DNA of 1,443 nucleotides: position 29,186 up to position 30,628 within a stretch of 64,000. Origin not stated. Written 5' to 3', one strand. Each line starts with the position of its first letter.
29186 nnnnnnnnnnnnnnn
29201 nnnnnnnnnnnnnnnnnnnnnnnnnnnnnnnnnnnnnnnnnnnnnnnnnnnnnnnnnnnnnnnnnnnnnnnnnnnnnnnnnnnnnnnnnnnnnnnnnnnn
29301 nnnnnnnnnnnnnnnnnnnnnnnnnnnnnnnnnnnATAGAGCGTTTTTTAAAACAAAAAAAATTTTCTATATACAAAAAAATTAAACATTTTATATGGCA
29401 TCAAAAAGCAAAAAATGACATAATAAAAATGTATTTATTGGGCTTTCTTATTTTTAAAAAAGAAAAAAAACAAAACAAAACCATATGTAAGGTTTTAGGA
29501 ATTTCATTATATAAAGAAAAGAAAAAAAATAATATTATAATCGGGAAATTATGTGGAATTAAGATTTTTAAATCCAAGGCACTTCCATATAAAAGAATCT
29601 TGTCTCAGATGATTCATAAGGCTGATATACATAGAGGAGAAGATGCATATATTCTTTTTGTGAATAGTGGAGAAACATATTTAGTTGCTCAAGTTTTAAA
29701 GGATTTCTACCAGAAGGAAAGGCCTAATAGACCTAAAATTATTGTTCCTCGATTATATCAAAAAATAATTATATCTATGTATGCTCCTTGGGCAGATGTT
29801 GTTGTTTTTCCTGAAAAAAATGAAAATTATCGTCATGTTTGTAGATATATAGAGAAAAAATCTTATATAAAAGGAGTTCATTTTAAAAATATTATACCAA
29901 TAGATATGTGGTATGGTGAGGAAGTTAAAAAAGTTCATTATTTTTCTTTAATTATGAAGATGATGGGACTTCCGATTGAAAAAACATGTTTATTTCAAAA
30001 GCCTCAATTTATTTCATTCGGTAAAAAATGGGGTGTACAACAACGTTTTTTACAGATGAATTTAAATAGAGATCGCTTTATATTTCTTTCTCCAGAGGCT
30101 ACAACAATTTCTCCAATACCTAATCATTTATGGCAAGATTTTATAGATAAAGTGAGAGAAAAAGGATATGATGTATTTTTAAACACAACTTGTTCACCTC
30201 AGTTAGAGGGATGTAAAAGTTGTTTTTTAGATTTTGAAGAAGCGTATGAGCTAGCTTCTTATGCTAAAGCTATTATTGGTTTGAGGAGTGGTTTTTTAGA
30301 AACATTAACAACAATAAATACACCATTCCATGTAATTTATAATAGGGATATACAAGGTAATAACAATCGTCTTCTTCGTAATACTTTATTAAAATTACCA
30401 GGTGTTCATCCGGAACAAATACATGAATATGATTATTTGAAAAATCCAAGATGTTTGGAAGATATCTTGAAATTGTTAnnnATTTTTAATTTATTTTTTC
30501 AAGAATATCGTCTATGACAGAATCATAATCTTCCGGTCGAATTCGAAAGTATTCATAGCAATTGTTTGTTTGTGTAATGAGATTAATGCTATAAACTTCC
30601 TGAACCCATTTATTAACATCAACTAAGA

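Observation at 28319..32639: Two convergent ~720-aa glycosyltransferases built from GT9 (heptosyltransferase)-like modules separated by lysine-rich ~19-aa repeat arrays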

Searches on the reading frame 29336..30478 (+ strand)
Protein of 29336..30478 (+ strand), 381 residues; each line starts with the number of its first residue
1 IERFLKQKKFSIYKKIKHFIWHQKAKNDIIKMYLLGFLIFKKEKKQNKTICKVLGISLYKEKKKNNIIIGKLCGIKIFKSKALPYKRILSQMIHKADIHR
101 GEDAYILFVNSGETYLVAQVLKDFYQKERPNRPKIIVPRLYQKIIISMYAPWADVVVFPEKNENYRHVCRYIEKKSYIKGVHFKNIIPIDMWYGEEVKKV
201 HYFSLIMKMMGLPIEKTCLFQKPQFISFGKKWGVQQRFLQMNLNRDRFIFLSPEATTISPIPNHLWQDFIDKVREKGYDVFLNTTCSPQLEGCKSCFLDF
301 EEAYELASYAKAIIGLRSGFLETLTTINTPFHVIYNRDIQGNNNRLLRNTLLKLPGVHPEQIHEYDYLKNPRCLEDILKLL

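Call 12: find_homologous_proteins(query=window:29336-30478:+, max_evalue=0.001)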
Query window:29336-30478:+ (381 aa): 19 proteins with E <= 0.001 among 2791 candidates.
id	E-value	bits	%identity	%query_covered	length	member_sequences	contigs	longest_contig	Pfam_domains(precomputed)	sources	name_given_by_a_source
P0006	3.9e-29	120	33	92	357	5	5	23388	-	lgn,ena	-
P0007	9.0e-29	119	32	79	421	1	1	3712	-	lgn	-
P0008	3.1e-28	117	33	80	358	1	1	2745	-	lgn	-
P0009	6.4e-25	106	32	83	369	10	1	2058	-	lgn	-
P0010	1.2e-24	105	34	62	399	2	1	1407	-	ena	-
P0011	1.6e-24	105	31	91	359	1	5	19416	-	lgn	-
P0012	2.1e-24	105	31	91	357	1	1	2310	-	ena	-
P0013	3.9e-24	104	30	92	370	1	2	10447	-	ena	-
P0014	1.1e-23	102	31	91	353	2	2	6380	-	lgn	-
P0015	2.4e-22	98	30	78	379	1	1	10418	-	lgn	-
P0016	4.4e-21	94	29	73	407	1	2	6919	-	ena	-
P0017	2.2e-20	91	29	70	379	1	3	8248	-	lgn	-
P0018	6.5e-20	90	28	73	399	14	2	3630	-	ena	-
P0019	3.4e-19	87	29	67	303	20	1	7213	-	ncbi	-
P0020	1.8e-18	85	27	86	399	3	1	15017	-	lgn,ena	-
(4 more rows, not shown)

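Call 22: find_related_loci(query=A1, collection=genome_contigs, flank=8000)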
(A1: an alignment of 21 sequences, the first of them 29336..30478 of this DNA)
Query A1 (381 aa) in genome_contigs; peptide patterns used: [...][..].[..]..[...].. (x = any residue, [..] = any of these).
70 stretches matched a pattern; 12 encode a relative of the query (tblastn E <= 1e-3); 12 distinct loci.
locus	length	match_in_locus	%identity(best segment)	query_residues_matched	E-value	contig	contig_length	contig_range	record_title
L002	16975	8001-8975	30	53-379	4e-36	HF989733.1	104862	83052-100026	Brachyspira sp. CAG:484 genomic scaffold, scf200, whole genome shotgun sequence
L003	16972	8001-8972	30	53-378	5e-35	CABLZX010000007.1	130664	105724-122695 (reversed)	MAG: uncultured Brachyspira sp. isolate MGYG-HGUT-02153 genome assembly, contig: GUT_GENOME131708_7, whole genome shotgu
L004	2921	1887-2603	33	100-337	3e-32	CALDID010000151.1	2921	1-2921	MAG TPA_asm: uncultured Treponema sp. isolate ERR1278103_bin.5_CONCOCT_v1.1_MAG genome assembly, contig: ERZ841272.47840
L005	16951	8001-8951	32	16-340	2e-31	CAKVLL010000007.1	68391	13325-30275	MAG: uncultured Candidatus Melainabacteria bacterium isolate REFINED_METABAT215_TOP10_CONTIGS_1500_ASSEMBLY_K77_MERGED__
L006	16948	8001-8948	31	4-327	2e-29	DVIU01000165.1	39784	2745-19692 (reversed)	MAG TPA_asm: Candidatus Scatousia excrementigallinarum isolate 6276 CHK98__C260246_L39784_ERR2241824, whole genome shotg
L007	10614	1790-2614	31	99-365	4e-27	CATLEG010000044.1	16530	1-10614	MAG TPA_asm: uncultured Candidatus Melainabacteria bacterium isolate MGG12149_1680015485 genome assembly, contig: ERR319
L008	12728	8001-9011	26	51-377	4e-26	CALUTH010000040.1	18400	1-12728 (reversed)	MAG: Candidatus Gastranaerophilales bacterium isolate BRZ_DP__bin12 genome assembly, contig: BRZ_DP__NODE_4544_length_18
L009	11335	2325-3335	28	50-379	8e-26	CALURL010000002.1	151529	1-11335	MAG: Candidatus Gastranaerophilales bacterium isolate BRZ_E__bin82 genome assembly, contig: BRZ_E__NODE_109_length_15152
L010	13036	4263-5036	28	111-366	4e-25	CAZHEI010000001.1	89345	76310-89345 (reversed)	MAG TPA_asm: uncultured Vampirovibrio sp. isolate SRP225648_co1_95 genome assembly, contig: NODE_334_length_89345_cov_26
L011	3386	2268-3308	27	41-378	2e-24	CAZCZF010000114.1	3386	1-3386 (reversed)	MAG TPA_asm: uncultured Vampirovibrio sp. isolate SRP350583_co2_411 genome assembly, contig: NODE_41427_length_3386_cov_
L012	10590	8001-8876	28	100-378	7e-23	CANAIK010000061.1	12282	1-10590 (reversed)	MAG TPA_asm: uncultured bacterium isolate SRR15194754_bin.17_metawrap_v1.3_MAG genome assembly, contig: NODE_2175_length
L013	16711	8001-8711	26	102-335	3e-20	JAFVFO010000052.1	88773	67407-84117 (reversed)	MAG: Candidatus Gastranaerophilales bacterium isolate RGIG5125 Roe_deer_Rumen.Co__c1291806, whole genome shotgun sequenc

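Call 23: predict_structure(alignment_id=A1)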
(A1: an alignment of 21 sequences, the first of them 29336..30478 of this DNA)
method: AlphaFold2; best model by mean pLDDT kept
length: 381 residues; sequences in the alignment: 21
mean_pLDDT: 81.4   pTM: 0.77
mean pLDDT of the five models: 81.4, 81.2, 80.6, 79.7, 78.9
residues with pLDDT >= 90: 142; 70-90: 156; 50-70: 60; < 50: 23
segments of 3 or more residues with pLDDT < 50: 1-6, 8-23
pLDDT, mean of each block of 10 residues (from residue 1): 46 46 54 69 78 82 74 79 70 84 86 88 67 87 93 84 69 82 82 71 84 65 84 93 95 89 96 98 84 94 96 95 93 87 71 89 94 96 93
secondary structure, 60 per line:
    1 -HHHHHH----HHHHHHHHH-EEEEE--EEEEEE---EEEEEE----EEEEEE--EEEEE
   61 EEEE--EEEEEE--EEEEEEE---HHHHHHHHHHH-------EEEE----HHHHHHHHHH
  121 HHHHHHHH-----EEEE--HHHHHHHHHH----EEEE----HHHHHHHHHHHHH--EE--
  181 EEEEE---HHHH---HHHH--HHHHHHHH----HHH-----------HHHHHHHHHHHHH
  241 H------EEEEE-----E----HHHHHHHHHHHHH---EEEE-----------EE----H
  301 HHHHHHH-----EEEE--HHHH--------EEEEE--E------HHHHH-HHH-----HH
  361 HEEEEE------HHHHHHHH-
elements in order: H2-7 H12-20 E22-26 E29-34 E38-43 E48-53 E56-64 E67-72 E75-81 H85-95 E103-106 H111-128 E134-137 H140-149 E154-157 H162-174 E181-185 H189-192 H196-199 H202-209 H228-241 E248-252 H263-275 E279-282 H300-307 E313-316 H319-322 E331-335 H345-349 E362-366 H373-380

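Call 32: search_protein_families(library=pfam, proteins=[L002:2636-4138:+, L002:4138-4506:+, L002:4610-5809:+, L002:5818-6897:+, L002:6903-8987:+, L002:8999-10864:+, L002:10958-12727:+, L002:14333-15730:+, L002:15732-16472:+], max_evalue=0.001)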
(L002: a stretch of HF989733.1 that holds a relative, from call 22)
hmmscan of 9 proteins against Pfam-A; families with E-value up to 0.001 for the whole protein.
L002:2636-4138:+ (500 aa): 3 families
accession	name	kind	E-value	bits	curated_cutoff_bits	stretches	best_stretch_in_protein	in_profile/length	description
PF12804.13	NTP_transf_3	-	1.4e-08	35.5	27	1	4-106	2-98/160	MobA-like NTP transferase domain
PF00483.29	NTP_transferase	-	6.2e-07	29.7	21.2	1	4-111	3-118/245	Nucleotidyl transferase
PF01636.29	APH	-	1.2e-06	29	23.2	1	235-390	40-194/239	Phosphotransferase enzyme family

L002:4138-4506:+ (122 aa): 3 families
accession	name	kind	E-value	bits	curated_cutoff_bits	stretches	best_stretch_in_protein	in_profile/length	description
PF03031.24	NIF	-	0.00025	21.2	21.8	1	9-73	1-79/160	NLI interacting factor-like phosphatase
PF08235.19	LNS2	-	0.00045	20.1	32.3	1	6-85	45-125/226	LNS2 (Lipin/Ned1/Smp2)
PF25109.1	HAD_PNKP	-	0.00094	19.8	27.6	0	9-72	2-71/143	Polynucleotide kinase PNKP phosphatase domain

L002:4610-5809:+ (399 aa): 0 families

L002:5818-6897:+ (359 aa): 0 families

L002:6903-8987:+ (694 aa): 2 families
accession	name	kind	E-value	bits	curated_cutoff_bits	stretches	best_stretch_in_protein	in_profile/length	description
PF00535.33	Glycos_transf_2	-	8.9e-35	120.5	23.3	1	5-167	1-159/168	Glycosyl transferase family 2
PF10111.15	Glyco_tranf_2_2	-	6.8e-11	42.6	27.3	1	5-122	1-127/276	Glycosyltransferase like family 2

L002:8999-10864:+ (621 aa): 0 families

L002:10958-12727:+ (589 aa): 3 families
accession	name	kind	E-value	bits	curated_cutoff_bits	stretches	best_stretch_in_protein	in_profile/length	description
PF00664.28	ABC_membrane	-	3.3e-37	129.1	28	1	44-304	12-274/274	ABC transporter transmembrane region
PF00005.33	ABC_tran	-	2.6e-35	122.4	25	1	366-515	1-137/137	ABC transporter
PF02463.25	SMC_N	-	2.5e-09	37.3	40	1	446-557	113-211/220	RecF/RecN/SMC N terminal domain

L002:14333-15730:+ (465 aa): 7 families
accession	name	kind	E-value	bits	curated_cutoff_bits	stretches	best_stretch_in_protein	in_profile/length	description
PF00448.28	SRP54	-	3e-71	239.6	22.7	1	98-293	1-196/196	SRP54-type protein, GTPase domain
PF02978.25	SRP_SPB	-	1.3e-26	93.2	27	1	324-425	1-91/91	Signal peptide binding domain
PF02881.24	SRP54_N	-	4.1e-19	69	22.4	1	5-81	1-75/75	SRP54-type protein, helical bundle domain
PF06414.18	Zeta_toxin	-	1.5e-08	34.7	22.3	1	95-188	13-102/199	Zeta toxin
PF13401.12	AAA_22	-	1.6e-06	28.9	27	1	98-214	5-114/130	AAA domain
PF01656.29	CbiA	-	8.1e-06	26.3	25.4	1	108-251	9-87/125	CobQ/CobB/MinD/ParA nucleotide binding domain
PF13671.12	AAA_33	-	0.00053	20.7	27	0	100-188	1-77/143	AAA domain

L002:15732-16472:+ (246 aa): 1 family
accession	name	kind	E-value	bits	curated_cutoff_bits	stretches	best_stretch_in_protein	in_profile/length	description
PF07963.17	N_methyl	-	1.7e-05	24.6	21.2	1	2-24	4-26/27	Prokaryotic N-terminal methylation motif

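Call 42: search_protein_representatives(alignment_id=A1)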
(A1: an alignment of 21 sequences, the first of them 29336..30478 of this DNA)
Query: 21 sequences, 371 profile positions. Proteins with E-value up to 0.001 (for the whole library): 2309; up to 1e-10: 1228; up to 1e-30: 384. The best 150 are listed.
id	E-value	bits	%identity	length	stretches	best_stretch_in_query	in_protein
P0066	6.6e-135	466.8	-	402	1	1-370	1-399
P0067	9.9e-130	449.7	-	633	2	27-370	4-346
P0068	1.8e-116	406.1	-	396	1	1-367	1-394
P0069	6.9e-116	404.2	-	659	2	31-371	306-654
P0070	7.7e-116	404.0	-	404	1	7-367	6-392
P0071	1.7e-115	402.9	-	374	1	5-368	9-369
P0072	2.6e-115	402.3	-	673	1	1-362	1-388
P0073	2.7e-115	402.2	-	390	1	2-355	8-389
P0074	6.9e-113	394.3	-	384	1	6-367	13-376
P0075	3.0e-109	382.3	-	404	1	1-370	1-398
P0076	3.4e-108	378.8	-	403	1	1-370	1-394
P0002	1.7e-107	376.6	-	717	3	12-370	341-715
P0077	3.7e-107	375.4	-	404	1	1-369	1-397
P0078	1.5e-104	366.9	-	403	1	3-370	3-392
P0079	1.1e-103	364.0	-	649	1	4-369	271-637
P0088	7.1e-100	351.5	-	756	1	12-370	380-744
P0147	6.1e-69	249.7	-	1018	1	6-371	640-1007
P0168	6.9e-63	229.8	-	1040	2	35-370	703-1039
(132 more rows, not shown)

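Call 44: search_protein_families(library=pfam, alignment_id=A5, max_evalue=0.01)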
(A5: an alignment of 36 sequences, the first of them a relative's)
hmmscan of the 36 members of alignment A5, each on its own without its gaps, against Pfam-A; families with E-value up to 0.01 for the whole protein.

A. member 1, P0067 (633 aa): 1 family
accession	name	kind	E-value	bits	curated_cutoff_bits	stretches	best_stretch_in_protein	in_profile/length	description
PF02778.19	tRNA_int_endo_N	-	0.0072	16.3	21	0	257-271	37-51/67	tRNA intron endonuclease, N-terminal domain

B. families by the number of members that match (of 36 scanned): 12 families
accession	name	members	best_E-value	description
PF01075.23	Glyco_transf_9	7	1.4e-06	Glycosyltransferase family 9 (heptosyltransferase)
PF00535.33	Glycos_transf_2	3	1.9e-39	Glycosyl transferase family 2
PF13641.12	Glyco_tranf_2_3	2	7.4e-16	Glycosyltransferase like family 2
PF10111.15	Glyco_tranf_2_2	2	3.4e-13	Glycosyltransferase like family 2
PF01501.26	Glyco_transf_8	1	3e-22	Glycosyl transferase family 8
PF01636.29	APH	1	4.5e-07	Phosphotransferase enzyme family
PF13704.12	Glyco_tranf_2_4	1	2.1e-06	Glycosyl transferase family 2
PF18404.7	Glyco_transf_24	1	5.5e-06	Glucosyltransferase 24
PF19974.5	TCAD9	1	5.2e-05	Ternary complex associated domain 9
PF09358.15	E1_UFD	1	0.0066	Ubiquitin fold domain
PF02778.19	tRNA_int_endo_N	1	0.0072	tRNA intron endonuclease, N-terminal domain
PF25714.1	Phage_HCP1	1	0.0094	Head completion protein 1, phage connector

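Call 57: search_protein_families(library=ncbifam, proteins=[L002:2636-4138:+, L002:4138-4506:+, L002:1810-2349:+], max_evalue=0.001)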
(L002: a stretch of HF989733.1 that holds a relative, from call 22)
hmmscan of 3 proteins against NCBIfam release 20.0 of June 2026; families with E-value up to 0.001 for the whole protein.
L002:2636-4138:+ (500 aa): 13 families
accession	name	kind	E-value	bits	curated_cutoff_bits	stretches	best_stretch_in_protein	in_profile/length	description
TIGR03992.1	Arch_glmU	subfamily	2.9e-13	49.5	292.1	1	1-108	1-111/393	bifunctional sugar-1-phosphate nucleotidylyltransferase/acetyltransferase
NF041313.1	UDPGP_AglF_Halo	equivalog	3.8e-11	42.9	400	1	1-107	1-109/234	UTP--glucose-1-phosphate uridylyltransferase AglF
NF041173.1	Sug_nt_acttase_Thmprot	equivalog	6.3e-11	41.8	600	1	1-108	1-110/405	bifunctional sugar-1-phosphate nucleotidylyltransferase/acetyltransferase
TIGR01208.1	rmlA_long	equivalog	3e-09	36.2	320.25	1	2-111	1-115/353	glucose-1-phosphate thymidylyltransferase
NF045761.1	NAMPUrTaseMurU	equivalog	1.2e-07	31.8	250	1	1-106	1-110/226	N-acetylmuramate alpha-1-phosphate uridylyltransferase MurU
TIGR00454.1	TIGR00454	hypoth_equivalog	3.4e-07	30.3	174.7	1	1-106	1-101/183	TIGR00454 family protein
NF045495.1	AdoCbiPCobY_Meth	equivalog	7e-07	28.9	250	1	1-105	1-105/195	adenosylcobinamide-phosphate guanylyltransferase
NF052502.1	man1P_GTase_Rv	exception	8.9e-06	24.8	440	1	3-104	3-108/352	mannose-1-phosphate guanylyltransferase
NF049965.1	GlMnHpPGnyltfHddC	equivalog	1.9e-05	24.4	300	1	1-96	1-99/221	D-glycero-D-manno-heptose 1-phosphate guanosyltransferase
TIGR02623.1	G1P_cyt_trans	equivalog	3.2e-05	23.5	300.25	1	1-65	1-68/255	glucose-1-phosphate cytidylyltransferase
NF033068.1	APH_3p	equivalog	8.3e-05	22.2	205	0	259-389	81-199/255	APH(3') family aminoglycoside O-phosphotransferase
NF001457.0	PRK00317.1-3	equivalog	0.00054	19.5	164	0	1-99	2-94/200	molybdenum cofactor guanylyltransferase MobA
TIGR01207.1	rmlA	equivalog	0.00076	18.7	360.65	0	3-72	2-74/286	glucose-1-phosphate thymidylyltransferase RfbA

L002:4138-4506:+ (122 aa): 1 family
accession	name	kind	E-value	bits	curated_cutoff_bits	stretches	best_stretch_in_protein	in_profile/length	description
TIGR00099.1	Cof-subfamily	subfamily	0.00013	21.7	137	1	12-74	3-56/256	Cof-type HAD-IIB family hydrolase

L002:1810-2349:+ (179 aa): 8 families
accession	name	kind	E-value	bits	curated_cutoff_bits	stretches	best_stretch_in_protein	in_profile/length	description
NF040815.2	recomb_XerA_Arch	equivalog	2.9e-22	79.5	220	1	16-174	102-263/263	site-specific tyrosine recombinase/integron integrase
TIGR02224.1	recomb_XerC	equivalog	7e-16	58.5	335.15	1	21-176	125-288/295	tyrosine recombinase XerC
TIGR02225.1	recomb_XerD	equivalog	7.7e-15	55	329.6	1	21-176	121-285/290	site-specific tyrosine recombinase XerD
NF001399.0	PRK00283.1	subfamily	1.5e-13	50.6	279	1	21-175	131-293/300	tyrosine recombinase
NF003462.0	PRK05084.1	equivalog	2.5e-13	49.5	267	1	19-173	190-352/360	tyrosine recombinase XerS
TIGR02249.1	integrase_gron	subfamily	7.3e-08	32.1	265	0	106-162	241-297/315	integron integrase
NF007371.0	PRK09871.1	subfamily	2.4e-06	27.2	222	1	24-162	26-171/198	tyrosine-type DNA invertase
NF009001.0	PRK12346.1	subfamily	0.00028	20.5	439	1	68-147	146-223/316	transaldolase A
